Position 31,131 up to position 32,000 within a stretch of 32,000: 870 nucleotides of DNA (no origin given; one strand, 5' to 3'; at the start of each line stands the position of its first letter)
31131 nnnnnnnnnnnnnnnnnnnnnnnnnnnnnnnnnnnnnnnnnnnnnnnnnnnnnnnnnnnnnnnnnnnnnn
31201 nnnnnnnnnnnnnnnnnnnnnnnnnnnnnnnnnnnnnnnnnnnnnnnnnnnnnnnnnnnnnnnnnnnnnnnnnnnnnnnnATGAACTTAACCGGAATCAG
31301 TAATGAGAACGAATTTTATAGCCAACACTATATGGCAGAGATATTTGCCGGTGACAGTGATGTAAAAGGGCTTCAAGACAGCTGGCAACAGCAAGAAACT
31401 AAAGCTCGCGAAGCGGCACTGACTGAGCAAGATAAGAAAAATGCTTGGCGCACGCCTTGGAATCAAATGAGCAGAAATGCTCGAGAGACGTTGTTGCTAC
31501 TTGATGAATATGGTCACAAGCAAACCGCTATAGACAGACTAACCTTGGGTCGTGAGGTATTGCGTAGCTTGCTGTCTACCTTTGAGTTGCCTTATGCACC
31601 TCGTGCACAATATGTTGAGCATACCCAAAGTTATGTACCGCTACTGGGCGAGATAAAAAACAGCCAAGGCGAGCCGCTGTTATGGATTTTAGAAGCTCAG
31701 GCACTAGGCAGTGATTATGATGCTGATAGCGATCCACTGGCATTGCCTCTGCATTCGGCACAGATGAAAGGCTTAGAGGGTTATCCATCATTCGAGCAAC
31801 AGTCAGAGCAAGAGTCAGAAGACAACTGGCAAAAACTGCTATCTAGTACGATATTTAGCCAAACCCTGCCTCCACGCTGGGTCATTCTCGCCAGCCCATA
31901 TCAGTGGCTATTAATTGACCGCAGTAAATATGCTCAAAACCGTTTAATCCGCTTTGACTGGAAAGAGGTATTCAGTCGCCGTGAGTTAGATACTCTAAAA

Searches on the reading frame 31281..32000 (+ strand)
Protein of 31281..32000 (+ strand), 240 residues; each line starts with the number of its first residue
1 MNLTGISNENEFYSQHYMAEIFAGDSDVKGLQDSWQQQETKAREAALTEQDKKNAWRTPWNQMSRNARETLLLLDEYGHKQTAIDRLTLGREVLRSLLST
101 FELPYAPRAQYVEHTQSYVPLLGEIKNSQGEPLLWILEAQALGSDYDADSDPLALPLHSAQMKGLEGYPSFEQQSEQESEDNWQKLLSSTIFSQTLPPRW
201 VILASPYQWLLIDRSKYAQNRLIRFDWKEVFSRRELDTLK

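Call 67: search_protein_families(library=padloc, proteins=[window:31281-32000:+], max_evalue=0.001)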
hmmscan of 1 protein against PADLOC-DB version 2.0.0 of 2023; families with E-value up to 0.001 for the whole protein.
window:31281-32000:+ (240 aa): 0 families
